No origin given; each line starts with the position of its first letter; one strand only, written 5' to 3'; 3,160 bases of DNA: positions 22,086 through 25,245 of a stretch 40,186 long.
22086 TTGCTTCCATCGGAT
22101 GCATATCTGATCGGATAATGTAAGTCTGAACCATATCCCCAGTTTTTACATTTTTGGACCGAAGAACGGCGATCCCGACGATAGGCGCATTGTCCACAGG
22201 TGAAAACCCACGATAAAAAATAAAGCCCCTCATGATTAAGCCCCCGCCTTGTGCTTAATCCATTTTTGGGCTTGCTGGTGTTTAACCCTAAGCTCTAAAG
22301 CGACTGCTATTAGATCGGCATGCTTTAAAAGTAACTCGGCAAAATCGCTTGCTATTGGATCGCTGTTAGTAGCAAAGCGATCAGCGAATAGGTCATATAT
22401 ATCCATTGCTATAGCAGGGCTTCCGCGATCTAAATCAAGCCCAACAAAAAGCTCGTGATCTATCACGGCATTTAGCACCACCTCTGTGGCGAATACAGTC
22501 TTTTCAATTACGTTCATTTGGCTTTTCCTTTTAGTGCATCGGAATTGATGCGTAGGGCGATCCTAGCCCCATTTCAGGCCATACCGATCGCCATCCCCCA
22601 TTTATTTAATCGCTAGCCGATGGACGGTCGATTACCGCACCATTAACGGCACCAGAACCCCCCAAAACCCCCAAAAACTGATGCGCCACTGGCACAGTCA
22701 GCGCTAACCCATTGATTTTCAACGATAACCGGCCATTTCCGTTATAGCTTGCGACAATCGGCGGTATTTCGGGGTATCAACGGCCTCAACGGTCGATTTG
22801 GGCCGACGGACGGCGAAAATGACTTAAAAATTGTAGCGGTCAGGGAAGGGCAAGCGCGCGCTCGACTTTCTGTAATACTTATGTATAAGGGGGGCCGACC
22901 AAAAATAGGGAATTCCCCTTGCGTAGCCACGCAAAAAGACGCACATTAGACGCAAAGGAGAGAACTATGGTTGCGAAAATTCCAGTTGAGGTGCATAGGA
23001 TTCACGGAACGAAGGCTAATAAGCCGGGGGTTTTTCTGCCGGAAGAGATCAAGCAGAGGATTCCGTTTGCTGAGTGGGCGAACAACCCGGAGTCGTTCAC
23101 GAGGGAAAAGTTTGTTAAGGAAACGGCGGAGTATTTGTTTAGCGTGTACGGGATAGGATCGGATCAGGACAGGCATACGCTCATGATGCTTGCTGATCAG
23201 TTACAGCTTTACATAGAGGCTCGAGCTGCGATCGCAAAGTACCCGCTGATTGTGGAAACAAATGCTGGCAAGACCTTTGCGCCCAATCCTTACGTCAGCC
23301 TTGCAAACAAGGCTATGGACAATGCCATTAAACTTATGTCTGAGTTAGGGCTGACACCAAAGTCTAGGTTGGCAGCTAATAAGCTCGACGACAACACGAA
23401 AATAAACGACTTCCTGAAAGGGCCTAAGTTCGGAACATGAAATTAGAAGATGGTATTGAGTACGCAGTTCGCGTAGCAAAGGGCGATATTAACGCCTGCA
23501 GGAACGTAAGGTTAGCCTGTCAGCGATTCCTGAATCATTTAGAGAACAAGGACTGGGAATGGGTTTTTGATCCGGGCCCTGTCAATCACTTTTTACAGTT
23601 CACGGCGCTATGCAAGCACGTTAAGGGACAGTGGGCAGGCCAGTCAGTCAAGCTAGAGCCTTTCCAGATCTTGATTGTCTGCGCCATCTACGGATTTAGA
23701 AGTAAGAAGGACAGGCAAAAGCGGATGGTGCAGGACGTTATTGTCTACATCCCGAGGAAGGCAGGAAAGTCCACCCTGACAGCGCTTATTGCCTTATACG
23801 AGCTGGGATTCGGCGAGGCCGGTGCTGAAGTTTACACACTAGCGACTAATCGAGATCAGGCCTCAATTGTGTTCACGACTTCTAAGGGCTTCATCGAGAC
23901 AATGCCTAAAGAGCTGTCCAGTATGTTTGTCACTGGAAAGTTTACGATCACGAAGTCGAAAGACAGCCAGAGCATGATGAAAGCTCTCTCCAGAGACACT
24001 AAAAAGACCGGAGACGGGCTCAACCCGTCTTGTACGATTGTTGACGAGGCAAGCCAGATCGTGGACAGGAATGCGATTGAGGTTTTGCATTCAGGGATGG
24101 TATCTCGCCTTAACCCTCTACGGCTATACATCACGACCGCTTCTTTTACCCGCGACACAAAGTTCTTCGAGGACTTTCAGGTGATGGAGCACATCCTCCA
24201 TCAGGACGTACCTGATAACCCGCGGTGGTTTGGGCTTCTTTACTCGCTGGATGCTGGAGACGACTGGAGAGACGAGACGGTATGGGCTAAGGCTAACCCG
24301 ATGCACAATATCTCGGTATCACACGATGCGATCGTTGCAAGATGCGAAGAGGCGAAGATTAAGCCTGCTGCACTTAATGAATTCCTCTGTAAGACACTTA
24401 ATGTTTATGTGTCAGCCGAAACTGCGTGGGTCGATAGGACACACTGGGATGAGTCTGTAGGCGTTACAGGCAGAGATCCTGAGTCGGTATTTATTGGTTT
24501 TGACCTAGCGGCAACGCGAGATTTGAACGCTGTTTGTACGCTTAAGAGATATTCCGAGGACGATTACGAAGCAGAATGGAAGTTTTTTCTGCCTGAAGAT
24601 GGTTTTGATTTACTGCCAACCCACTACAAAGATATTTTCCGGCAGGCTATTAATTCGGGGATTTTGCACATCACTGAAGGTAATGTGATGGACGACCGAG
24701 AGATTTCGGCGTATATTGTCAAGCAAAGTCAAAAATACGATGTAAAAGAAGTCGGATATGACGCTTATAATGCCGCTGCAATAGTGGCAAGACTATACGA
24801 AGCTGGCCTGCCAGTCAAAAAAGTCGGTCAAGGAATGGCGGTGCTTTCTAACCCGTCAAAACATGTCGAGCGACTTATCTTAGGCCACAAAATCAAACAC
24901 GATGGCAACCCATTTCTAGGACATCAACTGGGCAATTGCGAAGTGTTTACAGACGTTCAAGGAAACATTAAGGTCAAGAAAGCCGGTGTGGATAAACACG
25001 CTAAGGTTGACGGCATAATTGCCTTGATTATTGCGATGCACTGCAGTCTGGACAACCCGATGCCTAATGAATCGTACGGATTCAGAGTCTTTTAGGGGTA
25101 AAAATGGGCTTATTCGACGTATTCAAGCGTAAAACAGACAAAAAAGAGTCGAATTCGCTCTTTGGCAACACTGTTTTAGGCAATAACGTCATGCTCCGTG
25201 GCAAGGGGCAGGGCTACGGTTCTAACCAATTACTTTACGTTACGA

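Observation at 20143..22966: Repeat-flanked, opposite-strand gene cassette inserted between the HNH endonuclease and terS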

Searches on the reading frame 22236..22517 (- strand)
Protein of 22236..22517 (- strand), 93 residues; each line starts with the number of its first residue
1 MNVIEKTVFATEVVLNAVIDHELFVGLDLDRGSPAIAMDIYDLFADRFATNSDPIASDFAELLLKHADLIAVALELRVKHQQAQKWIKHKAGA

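Call 4: search_protein_families(library=pfam, proteins=[window:22236-22517:-], max_evalue=0.1)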
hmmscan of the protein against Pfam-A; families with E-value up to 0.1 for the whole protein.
window:22236-22517:- (93 aa): 0 families

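Call 5: search_protein_families(library=phrogs, proteins=[window:22236-22517:-], max_evalue=0.1)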
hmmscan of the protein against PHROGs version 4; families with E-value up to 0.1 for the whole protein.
window:22236-22517:- (93 aa): 0 families

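Call 15: search_protein_families(library=ncbifam, proteins=[window:22236-22517:-], max_evalue=1)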
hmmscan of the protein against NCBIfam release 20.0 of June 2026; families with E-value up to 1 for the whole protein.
window:22236-22517:- (93 aa): 0 families

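Call 16: search_protein_families(library=padloc, proteins=[window:22236-22517:-], max_evalue=1)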
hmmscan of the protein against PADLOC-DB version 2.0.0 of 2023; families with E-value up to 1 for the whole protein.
window:22236-22517:- (93 aa): 0 families

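Call 37: find_homologous_proteins(query=window:22236-22517:-)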
Query window:22236-22517:- (93 aa): 3 proteins with E <= 0.001 among 7 candidates.
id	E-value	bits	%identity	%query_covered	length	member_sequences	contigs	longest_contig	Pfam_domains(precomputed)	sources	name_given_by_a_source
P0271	3.6e-50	186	98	97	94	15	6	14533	-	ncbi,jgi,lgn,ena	jgi:hypothetical protein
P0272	2.1e-42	161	86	97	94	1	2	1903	-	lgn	-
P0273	1.9e-33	133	72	94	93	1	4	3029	-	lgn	-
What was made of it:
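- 22236..22517 (-): 93-aa protein, first gene of the leftward unit. Narrow distribution. Only three homologue clusters (call 37).
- Tried and rejected: The 93-aa protein has only three homologue clusters (call 37).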

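Call 77: search_solved_structures(query=window:22236-22517:-, max_evalue=10)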
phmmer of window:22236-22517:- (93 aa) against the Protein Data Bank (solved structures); distinct sequences matched with E-value up to 10: 0.

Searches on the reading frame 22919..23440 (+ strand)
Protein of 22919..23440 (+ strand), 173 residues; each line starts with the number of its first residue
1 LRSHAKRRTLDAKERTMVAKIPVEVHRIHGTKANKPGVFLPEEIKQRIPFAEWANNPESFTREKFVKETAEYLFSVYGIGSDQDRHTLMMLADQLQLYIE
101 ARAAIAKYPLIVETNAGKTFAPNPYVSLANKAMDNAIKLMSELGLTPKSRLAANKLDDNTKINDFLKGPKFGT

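Call 4: search_protein_families(library=pfam, proteins=[window:22919-23440:+], max_evalue=0.1)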
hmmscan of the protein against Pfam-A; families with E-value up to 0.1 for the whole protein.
window:22919-23440:+ (173 aa): 1 family
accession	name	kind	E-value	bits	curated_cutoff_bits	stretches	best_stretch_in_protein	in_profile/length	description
PF05119.17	Terminase_4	-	1.1e-15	58.2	24.7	1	79-156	17-94/98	Phage terminase, small subunit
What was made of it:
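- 22967..23440 (+): terS (157 aa). Pfam Terminase_4 (call 4).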

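Call 5: search_protein_families(library=phrogs, proteins=[window:22919-23440:+], max_evalue=0.1)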
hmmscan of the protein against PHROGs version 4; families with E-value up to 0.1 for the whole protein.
window:22919-23440:+ (173 aa): 2 families
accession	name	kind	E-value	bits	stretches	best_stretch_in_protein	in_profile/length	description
phrog_83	-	head and packaging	6.2e-17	62.9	1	81-168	110-201/246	terminase small subunit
phrog_361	-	head and packaging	0.0019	19.4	1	84-161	28-110/129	terminase small subunit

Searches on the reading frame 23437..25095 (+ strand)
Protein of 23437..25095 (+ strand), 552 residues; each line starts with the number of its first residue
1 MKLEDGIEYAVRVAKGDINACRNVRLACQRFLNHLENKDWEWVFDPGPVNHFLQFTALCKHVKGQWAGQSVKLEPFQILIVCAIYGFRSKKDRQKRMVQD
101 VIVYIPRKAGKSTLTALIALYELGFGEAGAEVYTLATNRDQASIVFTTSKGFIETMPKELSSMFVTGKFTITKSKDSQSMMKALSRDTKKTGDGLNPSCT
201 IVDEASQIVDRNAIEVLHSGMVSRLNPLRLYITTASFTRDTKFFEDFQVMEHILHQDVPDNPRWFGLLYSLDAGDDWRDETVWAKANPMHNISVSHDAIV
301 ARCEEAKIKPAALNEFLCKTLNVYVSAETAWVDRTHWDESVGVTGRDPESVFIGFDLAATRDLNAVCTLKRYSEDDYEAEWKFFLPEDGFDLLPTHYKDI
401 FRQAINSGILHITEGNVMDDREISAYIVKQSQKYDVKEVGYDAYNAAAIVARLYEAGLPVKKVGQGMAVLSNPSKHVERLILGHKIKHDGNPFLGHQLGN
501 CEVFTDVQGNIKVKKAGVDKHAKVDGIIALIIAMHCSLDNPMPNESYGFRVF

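Call 4: search_protein_families(library=pfam, proteins=[window:23437-25095:+], max_evalue=0.1)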
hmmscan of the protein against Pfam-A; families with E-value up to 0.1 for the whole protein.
window:23437-25095:+ (552 aa): 3 families
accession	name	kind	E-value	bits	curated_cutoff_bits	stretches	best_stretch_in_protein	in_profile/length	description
PF20441.4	TerL_nuclease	-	3.7e-39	135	24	1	263-535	6-280/286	Terminase large subunit, endonuclease domain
PF03354.21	TerL_ATPase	-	5e-25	88.7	23.7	1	75-248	1-174/178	Terminase large subunit, ATPase domain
PF03237.21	Terminase_6N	-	0.017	15.2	22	1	103-234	2-134/215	Terminase large subunit, T4likevirus-type, N-terminal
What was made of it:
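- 23437..25095 (+): terL. Pfam TerL_ATPase and TerL_nuclease (call 4).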

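Call 58: find_related_loci(query=window:23437-25095:+, collection=viral_contigs, flank=6000)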
Query window:23437-25095:+ (552 aa) in viral_contigs; peptide patterns used: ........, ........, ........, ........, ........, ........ (x = any residue, [..] = any of these).
600 stretches matched a pattern (row limit reached: there are more); 598 encode a relative of the query (tblastn E <= 1e-3); the best 80 are kept; 80 distinct loci.
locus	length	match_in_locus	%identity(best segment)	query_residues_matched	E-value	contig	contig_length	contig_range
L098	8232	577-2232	100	1-552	0e+0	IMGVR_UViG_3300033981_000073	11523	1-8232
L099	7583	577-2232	100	1-552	0e+0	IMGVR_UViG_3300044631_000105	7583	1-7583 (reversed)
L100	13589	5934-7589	100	1-552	0e+0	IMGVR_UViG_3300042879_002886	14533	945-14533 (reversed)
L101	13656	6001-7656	94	1-552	0e+0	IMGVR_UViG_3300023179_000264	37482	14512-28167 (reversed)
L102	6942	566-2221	93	1-552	0e+0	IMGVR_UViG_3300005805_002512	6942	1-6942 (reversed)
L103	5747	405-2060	94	1-552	0e+0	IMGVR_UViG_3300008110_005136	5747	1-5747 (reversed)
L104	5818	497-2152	93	1-552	0e+0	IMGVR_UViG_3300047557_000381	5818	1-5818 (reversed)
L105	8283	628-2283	93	1-552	0e+0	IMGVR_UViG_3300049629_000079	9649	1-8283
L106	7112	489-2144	93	1-552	0e+0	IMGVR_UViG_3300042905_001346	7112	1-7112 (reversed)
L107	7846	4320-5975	93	1-552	0e+0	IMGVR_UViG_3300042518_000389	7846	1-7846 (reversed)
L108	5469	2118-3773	93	1-552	0e+0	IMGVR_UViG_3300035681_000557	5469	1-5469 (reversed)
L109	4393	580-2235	93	1-552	0e+0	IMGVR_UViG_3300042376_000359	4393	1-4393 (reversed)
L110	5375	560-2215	93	1-552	0e+0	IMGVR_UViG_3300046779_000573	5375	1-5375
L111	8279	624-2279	93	1-552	0e+0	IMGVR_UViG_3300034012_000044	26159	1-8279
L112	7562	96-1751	93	1-552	0e+0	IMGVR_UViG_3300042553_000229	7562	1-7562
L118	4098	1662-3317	91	1-552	0e+0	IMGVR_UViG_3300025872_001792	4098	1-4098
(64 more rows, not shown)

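Call 98: search_protein_families(library=pfam, proteins=[L118:30-1214:+, L100:3749-4423:-, L100:4460-4729:-], max_evalue=0.01)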
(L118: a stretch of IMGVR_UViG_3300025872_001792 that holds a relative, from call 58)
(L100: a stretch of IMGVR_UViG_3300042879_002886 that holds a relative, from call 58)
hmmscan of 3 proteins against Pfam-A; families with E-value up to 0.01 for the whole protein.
L118:30-1214:+ (394 aa): 3 families
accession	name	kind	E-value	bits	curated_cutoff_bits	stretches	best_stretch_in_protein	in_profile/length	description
PF01555.25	N6_N4_Mtase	-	2.9e-13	50.7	26.7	1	298-373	141-220/221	DNA methylase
PF02195.25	ParB_N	-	1.4e-06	28.7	26.3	1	28-80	20-76/95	ParB N-terminal domain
PF03602.21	Cons_hypoth95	-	7.7e-05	22.9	24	1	329-382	36-90/182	Conserved hypothetical protein 95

L100:3749-4423:- (224 aa): 1 family
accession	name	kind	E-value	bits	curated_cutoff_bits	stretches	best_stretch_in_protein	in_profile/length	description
PF02767.21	DNA_pol3_beta_2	-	4.6e-11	43.4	27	1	25-132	9-116/116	DNA polymerase III beta subunit, central domain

L100:4460-4729:- (89 aa): 0 families
